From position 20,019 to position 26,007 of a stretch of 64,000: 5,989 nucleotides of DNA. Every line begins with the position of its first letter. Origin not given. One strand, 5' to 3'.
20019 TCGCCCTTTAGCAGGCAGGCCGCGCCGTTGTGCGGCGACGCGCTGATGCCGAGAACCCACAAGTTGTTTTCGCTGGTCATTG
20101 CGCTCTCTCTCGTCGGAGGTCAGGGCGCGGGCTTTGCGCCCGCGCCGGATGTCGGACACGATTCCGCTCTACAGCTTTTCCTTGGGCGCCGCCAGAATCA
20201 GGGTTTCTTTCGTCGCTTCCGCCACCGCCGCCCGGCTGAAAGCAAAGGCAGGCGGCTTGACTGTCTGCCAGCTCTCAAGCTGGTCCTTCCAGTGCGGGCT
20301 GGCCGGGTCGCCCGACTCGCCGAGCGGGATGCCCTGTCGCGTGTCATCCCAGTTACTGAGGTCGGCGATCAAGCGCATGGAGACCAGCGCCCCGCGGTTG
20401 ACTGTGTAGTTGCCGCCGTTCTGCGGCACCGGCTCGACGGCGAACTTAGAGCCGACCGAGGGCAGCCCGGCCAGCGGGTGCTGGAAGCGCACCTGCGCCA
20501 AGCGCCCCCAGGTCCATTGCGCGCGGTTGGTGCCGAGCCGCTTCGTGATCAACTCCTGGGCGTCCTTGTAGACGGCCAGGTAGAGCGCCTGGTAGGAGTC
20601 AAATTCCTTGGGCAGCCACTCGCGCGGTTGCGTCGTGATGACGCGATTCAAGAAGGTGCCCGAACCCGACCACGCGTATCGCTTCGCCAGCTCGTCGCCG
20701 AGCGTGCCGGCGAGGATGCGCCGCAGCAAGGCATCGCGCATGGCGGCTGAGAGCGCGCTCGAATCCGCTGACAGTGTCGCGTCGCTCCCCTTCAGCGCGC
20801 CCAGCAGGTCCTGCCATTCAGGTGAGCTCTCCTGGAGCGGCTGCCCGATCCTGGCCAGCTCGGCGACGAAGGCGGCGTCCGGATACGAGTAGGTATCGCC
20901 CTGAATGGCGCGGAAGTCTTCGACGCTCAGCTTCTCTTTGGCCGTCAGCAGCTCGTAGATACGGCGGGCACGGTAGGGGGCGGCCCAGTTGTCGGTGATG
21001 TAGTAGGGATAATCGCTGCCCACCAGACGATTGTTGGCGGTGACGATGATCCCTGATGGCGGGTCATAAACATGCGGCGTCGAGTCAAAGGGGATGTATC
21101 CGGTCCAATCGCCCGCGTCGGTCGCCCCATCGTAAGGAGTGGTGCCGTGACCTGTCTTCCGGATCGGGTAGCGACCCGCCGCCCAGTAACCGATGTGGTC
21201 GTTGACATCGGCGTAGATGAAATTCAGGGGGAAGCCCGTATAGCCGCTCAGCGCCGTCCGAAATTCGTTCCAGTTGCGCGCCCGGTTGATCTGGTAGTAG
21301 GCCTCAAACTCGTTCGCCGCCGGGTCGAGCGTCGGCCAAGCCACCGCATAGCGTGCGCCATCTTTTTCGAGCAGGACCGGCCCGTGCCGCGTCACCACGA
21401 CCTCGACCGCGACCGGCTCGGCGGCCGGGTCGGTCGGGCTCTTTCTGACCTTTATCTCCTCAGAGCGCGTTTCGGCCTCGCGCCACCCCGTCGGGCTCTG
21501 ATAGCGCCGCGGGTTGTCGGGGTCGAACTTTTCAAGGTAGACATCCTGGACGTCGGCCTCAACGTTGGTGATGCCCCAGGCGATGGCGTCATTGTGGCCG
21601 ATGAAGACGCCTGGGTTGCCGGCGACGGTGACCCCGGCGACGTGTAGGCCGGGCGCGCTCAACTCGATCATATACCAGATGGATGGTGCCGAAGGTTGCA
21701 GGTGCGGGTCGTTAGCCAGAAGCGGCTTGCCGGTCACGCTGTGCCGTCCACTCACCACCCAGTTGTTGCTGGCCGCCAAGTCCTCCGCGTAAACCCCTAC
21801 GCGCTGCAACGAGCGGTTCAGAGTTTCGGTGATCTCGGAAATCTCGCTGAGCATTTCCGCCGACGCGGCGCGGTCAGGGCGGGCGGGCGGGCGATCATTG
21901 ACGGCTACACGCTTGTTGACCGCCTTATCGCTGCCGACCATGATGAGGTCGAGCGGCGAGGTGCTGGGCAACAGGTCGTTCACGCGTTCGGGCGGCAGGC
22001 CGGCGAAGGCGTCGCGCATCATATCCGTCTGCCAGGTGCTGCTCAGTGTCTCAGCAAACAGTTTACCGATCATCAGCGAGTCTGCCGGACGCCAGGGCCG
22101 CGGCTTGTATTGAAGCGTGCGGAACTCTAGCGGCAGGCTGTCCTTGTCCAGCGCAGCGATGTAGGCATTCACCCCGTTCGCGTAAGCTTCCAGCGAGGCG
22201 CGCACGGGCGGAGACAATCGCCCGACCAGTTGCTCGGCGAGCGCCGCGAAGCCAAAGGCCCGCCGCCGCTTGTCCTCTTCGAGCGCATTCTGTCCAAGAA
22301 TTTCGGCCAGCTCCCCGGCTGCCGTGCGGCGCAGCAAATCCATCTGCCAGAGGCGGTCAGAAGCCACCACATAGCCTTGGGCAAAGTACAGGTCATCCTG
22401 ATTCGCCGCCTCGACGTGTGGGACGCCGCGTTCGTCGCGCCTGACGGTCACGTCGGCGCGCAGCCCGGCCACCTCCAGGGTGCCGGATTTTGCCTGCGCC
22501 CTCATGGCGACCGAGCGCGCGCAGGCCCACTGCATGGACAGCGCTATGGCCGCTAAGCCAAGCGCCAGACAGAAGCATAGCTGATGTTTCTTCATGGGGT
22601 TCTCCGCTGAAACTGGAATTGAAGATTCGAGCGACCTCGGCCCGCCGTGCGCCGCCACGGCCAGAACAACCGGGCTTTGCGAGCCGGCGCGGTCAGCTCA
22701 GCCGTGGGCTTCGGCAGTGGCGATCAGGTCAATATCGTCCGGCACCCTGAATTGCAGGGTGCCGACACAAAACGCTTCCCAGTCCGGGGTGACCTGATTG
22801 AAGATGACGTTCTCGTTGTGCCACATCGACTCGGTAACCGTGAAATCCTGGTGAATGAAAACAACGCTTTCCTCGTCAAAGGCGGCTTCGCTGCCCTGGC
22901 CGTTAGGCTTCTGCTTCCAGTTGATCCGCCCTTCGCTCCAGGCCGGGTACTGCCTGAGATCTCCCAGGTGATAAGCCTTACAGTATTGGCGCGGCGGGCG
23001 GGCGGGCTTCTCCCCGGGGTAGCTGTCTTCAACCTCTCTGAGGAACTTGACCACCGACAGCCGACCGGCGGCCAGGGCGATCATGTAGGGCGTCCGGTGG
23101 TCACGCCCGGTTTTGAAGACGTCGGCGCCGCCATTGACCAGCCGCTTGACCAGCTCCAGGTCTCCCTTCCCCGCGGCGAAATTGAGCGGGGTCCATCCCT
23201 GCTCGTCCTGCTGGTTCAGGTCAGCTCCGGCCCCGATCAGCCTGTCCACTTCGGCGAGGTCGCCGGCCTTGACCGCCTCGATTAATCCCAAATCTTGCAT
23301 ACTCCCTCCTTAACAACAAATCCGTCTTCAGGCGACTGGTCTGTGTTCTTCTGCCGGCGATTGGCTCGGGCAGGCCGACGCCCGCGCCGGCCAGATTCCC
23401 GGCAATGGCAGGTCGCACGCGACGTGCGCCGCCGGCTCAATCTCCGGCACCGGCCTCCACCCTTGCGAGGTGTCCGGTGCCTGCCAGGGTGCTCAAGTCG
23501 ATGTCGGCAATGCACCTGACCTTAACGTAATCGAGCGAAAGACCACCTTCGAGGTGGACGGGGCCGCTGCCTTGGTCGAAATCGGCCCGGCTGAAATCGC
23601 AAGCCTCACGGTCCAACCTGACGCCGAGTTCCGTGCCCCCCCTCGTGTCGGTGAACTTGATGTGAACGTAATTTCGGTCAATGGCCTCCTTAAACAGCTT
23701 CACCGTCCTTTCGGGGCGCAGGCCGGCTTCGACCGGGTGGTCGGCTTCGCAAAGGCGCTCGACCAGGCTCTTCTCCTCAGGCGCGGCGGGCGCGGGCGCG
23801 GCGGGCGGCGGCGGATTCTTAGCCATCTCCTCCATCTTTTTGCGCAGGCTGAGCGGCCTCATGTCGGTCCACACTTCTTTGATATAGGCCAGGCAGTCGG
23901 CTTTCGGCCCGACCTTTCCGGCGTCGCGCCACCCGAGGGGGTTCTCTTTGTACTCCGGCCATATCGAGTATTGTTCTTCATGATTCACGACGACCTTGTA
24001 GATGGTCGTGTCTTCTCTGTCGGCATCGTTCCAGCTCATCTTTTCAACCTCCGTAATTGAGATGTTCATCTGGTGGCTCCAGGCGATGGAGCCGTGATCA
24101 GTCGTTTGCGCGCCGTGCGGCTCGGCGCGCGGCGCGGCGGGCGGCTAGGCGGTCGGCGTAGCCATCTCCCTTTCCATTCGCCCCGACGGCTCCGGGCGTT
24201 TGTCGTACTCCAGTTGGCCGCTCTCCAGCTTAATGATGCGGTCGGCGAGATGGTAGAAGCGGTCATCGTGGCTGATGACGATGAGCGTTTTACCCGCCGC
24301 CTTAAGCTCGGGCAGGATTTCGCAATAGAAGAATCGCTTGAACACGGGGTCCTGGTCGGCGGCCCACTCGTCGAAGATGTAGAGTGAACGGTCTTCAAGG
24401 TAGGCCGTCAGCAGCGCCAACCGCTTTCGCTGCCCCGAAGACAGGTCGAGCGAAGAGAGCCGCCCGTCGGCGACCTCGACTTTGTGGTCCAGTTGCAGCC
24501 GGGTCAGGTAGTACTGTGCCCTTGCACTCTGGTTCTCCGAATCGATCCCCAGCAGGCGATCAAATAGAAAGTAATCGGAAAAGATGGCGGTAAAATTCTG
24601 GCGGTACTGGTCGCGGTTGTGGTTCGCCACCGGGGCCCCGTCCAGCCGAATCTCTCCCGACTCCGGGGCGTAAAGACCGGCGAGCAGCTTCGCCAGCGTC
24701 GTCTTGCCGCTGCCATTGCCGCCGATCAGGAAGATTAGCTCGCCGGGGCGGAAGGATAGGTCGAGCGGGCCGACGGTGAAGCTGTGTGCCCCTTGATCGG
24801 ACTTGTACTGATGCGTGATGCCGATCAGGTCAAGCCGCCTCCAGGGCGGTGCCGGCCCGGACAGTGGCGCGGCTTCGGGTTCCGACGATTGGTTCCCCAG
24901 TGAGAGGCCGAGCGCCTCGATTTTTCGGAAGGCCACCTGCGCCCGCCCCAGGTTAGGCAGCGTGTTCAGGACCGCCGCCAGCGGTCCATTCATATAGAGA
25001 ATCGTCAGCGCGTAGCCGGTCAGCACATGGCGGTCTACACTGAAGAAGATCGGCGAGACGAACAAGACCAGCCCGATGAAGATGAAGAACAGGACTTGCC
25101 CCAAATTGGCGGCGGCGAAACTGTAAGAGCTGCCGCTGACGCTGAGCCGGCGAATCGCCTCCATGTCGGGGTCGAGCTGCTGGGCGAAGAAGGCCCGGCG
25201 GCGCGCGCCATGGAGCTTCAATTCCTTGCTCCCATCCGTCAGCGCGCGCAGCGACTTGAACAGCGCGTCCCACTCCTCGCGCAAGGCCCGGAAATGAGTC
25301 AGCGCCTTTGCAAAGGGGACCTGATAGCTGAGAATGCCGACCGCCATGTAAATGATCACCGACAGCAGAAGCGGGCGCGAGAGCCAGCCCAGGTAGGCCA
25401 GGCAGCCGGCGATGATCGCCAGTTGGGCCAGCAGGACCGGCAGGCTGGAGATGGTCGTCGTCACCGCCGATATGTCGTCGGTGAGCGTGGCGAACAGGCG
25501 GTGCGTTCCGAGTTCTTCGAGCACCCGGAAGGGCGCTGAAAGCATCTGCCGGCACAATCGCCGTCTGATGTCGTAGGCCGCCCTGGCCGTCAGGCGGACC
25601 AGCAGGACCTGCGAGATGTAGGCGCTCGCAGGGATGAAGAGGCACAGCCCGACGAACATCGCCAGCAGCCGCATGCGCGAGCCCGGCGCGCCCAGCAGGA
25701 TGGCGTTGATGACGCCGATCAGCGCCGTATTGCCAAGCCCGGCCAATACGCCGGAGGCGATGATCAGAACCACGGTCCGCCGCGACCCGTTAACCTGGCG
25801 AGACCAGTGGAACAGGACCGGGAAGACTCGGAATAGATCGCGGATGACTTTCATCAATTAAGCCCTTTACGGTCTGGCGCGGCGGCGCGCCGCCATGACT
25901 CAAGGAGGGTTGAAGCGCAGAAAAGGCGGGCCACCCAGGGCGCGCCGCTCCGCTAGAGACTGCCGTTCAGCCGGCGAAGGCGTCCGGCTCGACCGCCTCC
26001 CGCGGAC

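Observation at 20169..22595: Secreted penicillin-acylase-family Ntn hydrolase inside a FAAL-primed cluster: candidate prodrug deacylase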

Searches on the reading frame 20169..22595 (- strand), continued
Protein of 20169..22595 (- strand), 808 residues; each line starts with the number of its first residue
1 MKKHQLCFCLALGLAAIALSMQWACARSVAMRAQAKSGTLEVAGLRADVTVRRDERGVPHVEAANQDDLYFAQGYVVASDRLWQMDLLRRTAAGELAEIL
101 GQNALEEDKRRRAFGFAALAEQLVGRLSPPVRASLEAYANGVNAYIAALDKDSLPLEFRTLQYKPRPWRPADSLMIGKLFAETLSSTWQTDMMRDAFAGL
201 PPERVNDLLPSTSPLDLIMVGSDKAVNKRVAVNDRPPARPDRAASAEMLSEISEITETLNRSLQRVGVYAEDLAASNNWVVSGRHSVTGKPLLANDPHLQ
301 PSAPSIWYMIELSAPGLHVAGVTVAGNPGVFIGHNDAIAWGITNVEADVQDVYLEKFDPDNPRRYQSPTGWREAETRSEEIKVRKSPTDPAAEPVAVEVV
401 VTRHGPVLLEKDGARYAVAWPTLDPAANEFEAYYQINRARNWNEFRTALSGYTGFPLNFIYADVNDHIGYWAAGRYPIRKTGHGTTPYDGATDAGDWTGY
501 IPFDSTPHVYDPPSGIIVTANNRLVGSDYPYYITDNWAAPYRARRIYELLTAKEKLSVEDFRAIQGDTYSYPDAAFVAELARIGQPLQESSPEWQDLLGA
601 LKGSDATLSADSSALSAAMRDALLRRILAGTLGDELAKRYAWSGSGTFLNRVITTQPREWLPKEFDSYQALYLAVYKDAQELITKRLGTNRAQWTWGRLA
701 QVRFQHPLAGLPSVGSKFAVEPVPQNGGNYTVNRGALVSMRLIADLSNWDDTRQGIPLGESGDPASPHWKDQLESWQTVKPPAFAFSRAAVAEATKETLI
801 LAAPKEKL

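Call 48: fold_search(model_id=the predicted structure, library=pdb)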
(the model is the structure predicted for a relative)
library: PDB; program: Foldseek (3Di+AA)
matches with E <= 10: 213; with E <= 0.001: 85
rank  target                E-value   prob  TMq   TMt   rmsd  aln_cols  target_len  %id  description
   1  7eby_C                3.4e-50  1.00  0.80  0.84   5.0       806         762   29  Crystal structure of D-Succinylase (DSA) from Cupriavidus sp. P4-10-C (released 2022-01-26)
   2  7ea4_A                1.7e-49  1.00  0.79  0.84   5.1       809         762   29  Crystal Structure of L182E D-Succinylase (DSA) from Cupriavidus sp. P4-10-C (released 2022-01-26)
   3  7eby_A                2.9e-49  1.00  0.80  0.85   4.9       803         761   29  Crystal structure of D-Succinylase (DSA) from Cupriavidus sp. P4-10-C (released 2022-01-26)
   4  7ea4_B                7.0e-49  1.00  0.80  0.84   4.3       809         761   29  Crystal Structure of L182E D-Succinylase (DSA) from Cupriavidus sp. P4-10-C (released 2022-01-26)
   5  4e57_A                6.7e-33  1.00  0.66  0.77   7.2       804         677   19  Crystal Structure of spacer 6aa-shortened cephalosporin acylase mutant (released 2013-03-20)
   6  3s8r_A                9.4e-33  1.00  0.66  0.77   6.9       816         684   18  Crystal Structures of Glutaryl 7-Aminocephalosporanic Acid Acylase: Insight into Autoproteolytic Activation (released 2011-07-06)
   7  1keh                  1.5e-32  1.00  0.68  0.79   6.3       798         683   19  Precursor structure of cephalosporin acylase (released 2002-05-16)
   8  3s8r_B                1.5e-32  1.00  0.66  0.77   7.6       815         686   18  Crystal Structures of Glutaryl 7-Aminocephalosporanic Acid Acylase: Insight into Autoproteolytic Activation (released 2011-07-06)
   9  4e56_A                1.8e-31  1.00  0.66  0.80   6.7       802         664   19  Crystal Structure of spacer 8aa-shortened cephalosporin acylase mutant (released 2013-03-20)
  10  4e55_A                3.0e-31  1.00  0.67  0.81   5.8       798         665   18  Crystal Structure of spacer removed cephalosporin acylase mutant (released 2013-03-20)
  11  4hst_B                3.1e-31  1.00  0.56  0.83   3.7       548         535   27  Crystal structure of a double mutant of a class III engineered cephalosporin acylase (released 2013-02-27)
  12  4hsr_B                1.7e-30  1.00  0.56  0.82   3.4       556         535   27  Crystal Structure of a class III engineered cephalosporin acylase (released 2013-02-27)
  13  8brq_B                4.6e-28  1.00  0.53  0.79   5.5       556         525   22  Crystal structure of a surface entropy reduction variant of penicillin G acylase from Bacillaceae i. s. sp. FJAT-27231 (released 2023-05-03)
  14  8brt_B                5.3e-28  1.00  0.53  0.79   5.5       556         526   21  Crystal structure of a variant of penicillin G acylase from Bacillaceae i. s. sp. FJAT-27231 with reduced surface entr (released 2023-05-03)
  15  8brs_B                5.3e-28  1.00  0.52  0.78   5.5       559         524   21  Crystal structure of a variant of penicillin G acylase from Bacillaceae i. s. sp. FJAT-27231 with reduced surface entr (released 2023-05-03)
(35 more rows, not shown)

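Call 69: search_protein_families(library=pfam, proteins=[L023:76-1596:+, L023:1593-4127:+, L023:4336-5247:+, L023:5244-5801:+, L023:8735-10435:+, L023:12974-15457:+, L014:692-1747:+, L014:6386-8041:+, L024:1301-2962:+, L024:3886-4791:+], max_evalue=0.00001)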
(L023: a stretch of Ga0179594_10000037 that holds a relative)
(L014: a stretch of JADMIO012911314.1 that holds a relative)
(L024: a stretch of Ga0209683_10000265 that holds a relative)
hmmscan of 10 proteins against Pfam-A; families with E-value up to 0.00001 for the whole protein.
L023:76-1596:+ (506 aa): 3 families
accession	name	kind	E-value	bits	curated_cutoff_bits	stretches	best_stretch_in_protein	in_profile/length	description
PF21089.3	PKS_DH_N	-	7.2e-20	71.3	27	1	2-89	14-103/103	Polyketide synthase dehydratase domain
PF14765.12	PS-DH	-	1.9e-19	70.3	23.7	1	145-266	32-162/166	Polyketide synthase dehydratase N-terminal domain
PF00550.31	PP-binding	-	1.1e-16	61.2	20.8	1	387-449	1-66/67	Phosphopantetheine attachment site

L023:1593-4127:+ (844 aa): 2 families
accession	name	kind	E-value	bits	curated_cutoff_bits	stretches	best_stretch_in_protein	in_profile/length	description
PF00668.25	Condensation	-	7e-49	167.2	30.6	1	5-418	2-426/456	Condensation domain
PF00296.26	Bac_luciferase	-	2.9e-34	119.3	27.9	1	492-794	20-314/314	Luciferase-like monooxygenase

L023:4336-5247:+ (303 aa): 1 family
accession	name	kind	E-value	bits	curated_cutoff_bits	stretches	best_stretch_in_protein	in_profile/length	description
PF02668.22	TauD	-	1.3e-30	107.6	27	1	22-295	26-266/267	Taurine catabolism dioxygenase TauD, TfdA family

L023:5244-5801:+ (185 aa): 1 family
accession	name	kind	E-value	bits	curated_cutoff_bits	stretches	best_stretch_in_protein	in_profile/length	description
PF21926.2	FeeM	-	2.6e-06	27.7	27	1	15-129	2-125/158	N-acyl amino acid synthase FeeM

L023:8735-10435:+ (566 aa): 2 families
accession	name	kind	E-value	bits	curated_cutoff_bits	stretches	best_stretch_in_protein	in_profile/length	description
PF00534.26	Glycos_transf_1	-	7.6e-30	104.1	26.4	1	154-344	2-169/172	Glycosyl transferases group 1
PF13692.12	Glyco_trans_1_4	-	1.3e-18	68.1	27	1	168-308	2-125/142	Glycosyl transferases group 1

L023:12974-15457:+ (827 aa): 2 families
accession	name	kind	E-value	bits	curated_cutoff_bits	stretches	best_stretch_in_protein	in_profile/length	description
PF12704.14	MacB_PCD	-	2.2e-40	139.6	27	2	42-256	1-206/207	MacB-like periplasmic core domain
PF02687.27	FtsX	-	3.6e-25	88.8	25.5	2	708-820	3-120/120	FtsX-like permease C-terminal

L014:692-1747:+ (351 aa): 1 family
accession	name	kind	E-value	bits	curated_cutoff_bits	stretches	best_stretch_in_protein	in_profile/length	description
PF02668.22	TauD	-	1.1e-49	170.2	27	1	46-336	12-264/267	Taurine catabolism dioxygenase TauD, TfdA family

L014:6386-8041:+ (551 aa): 3 families
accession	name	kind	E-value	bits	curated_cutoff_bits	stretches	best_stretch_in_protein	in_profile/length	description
PF00534.26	Glycos_transf_1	-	1.9e-25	89.8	26.4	1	150-342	2-171/172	Glycosyl transferases group 1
PF13692.12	Glyco_trans_1_4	-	2.8e-18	67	27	1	164-304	2-125/142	Glycosyl transferases group 1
PF13524.12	Glyco_trans_1_2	-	2e-07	31.5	25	1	193-353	13-138/144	Glycosyl transferase-like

L024:1301-2962:+ (553 aa): 1 family
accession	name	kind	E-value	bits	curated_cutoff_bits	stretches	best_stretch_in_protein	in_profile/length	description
PF04055.27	Radical_SAM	-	3.6e-24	86.3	29.5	1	254-410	7-166/166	Radical SAM superfamily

L024:3886-4791:+ (301 aa): 1 family
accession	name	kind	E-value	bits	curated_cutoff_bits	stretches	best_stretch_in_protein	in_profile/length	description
PF02668.22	TauD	-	8.9e-33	114.7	27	1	14-295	18-266/267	Taurine catabolism dioxygenase TauD, TfdA family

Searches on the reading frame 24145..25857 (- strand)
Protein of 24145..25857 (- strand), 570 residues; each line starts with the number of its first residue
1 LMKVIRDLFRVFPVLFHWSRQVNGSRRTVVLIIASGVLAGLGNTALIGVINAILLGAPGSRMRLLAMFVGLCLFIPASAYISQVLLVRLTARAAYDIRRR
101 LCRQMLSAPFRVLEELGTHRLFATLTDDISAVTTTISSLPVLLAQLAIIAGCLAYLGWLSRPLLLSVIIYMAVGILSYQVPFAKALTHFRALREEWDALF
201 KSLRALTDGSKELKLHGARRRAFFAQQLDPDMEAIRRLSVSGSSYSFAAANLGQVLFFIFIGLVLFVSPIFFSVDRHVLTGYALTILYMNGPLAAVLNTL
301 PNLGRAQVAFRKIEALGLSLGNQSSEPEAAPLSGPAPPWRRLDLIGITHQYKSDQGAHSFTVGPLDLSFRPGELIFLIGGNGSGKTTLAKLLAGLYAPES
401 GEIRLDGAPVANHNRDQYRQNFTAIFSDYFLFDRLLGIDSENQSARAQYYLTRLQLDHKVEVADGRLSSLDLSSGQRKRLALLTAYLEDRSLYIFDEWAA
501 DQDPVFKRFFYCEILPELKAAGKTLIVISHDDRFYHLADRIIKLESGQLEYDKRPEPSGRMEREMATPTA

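Call 4: search_protein_families(library=pfam, proteins=[window:24145-25857:-])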
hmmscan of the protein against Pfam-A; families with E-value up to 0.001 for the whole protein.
window:24145-25857:- (570 aa): 5 families
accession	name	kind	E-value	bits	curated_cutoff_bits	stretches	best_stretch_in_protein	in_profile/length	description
PF00005.33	ABC_tran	-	1.1e-27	97.7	25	1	364-499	3-136/137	ABC transporter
PF00664.28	ABC_membrane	-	2e-07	31.4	28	1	30-193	6-172/274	ABC transporter transmembrane region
PF13304.12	AAA_21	-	3.4e-07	31.1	27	0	460-532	226-300/304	AAA domain, putative AbiEii toxin, Type IV TA system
PF02463.25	SMC_N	-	9.9e-06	25.6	40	0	471-546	136-213/220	RecF/RecN/SMC N terminal domain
PF13191.12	AAA_16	-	0.00012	23.1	32.6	1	370-482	23-119/167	AAA ATPase domain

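Call 9: search_protein_families(library=ncbifam, proteins=[window:24145-25857:-])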
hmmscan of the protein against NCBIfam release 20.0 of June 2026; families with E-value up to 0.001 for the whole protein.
window:24145-25857:- (570 aa): 170 families (the best 25 are shown)
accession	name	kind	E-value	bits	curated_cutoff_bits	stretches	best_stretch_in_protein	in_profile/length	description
TIGR01194.1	cyc_pep_trnsptr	subfamily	8.4e-150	500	286.2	1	27-549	18-547/554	cyclic peptide export ABC transporter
NF007813.0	PRK10522.1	equivalog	1.9e-135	452.6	604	1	27-550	13-528/547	multidrug ABC transporter permease/ATP-binding protein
TIGR02203.1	MsbA_lipidA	equivalog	1.6e-33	116.1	602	1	62-549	55-546/572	lipid A export permease/ATP-binding protein MsbA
TIGR03375.1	type_I_sec_LssB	subfamily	4.7e-27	94.6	693.1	1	133-552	266-682/696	type I secretion system permease/ATPase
TIGR02857.1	CydD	equivalog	1.6e-26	93.4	435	1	335-544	315-529/529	thiol reductant ABC exporter subunit CydD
TIGR02204.1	MsbA_rel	hypoth_equivalog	3e-26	92.2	780.4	1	24-549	20-552/576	ABC transporter, permease/ATP-binding protein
TIGR02868.1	CydC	equivalog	1.3e-24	86.8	329.05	1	89-531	80-529/530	thiol reductant ABC exporter subunit CydC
NF045513.1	HepA_fam_ABC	equivalog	2e-23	82.7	725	1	364-549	392-586/610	heterocyst formation ABC transporter subunit HepA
NF008381.0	PRK11176.1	equivalog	3.2e-23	81.9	867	1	62-549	64-556/582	lipid A ABC transporter ATP-binding protein/permease MsbA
TIGR01193.1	bacteriocin_ABC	subfamily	5.9e-23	81.3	523.85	1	80-549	214-686/708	peptide cleavage/export ABC transporter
TIGR04521.1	ECF_ATPase_2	equivalog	2.2e-22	79.5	330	1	346-556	5-230/279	energy-coupling factor transporter ATPase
TIGR03796.1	NHLM_micro_ABC1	equivalog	2.5e-22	78.9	853.3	1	20-549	147-689/710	NHLP family bacteriocin export ABC transporter peptidase/permease/ATPase subunit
TIGR04520.1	ECF_ATPase_1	equivalog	5.1e-22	78.6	315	1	346-556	5-221/269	energy-coupling factor transporter ATPase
TIGR02982.1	heterocyst_DevA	subfamily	7.6e-22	78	295.8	1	345-550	5-220/220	ABC exporter ATP-binding subunit, DevA family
TIGR01842.1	type_I_sec_PrtD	subfamily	1.2e-21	76.9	510.15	2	66-419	50-391/544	type I secretion system permease/ATPase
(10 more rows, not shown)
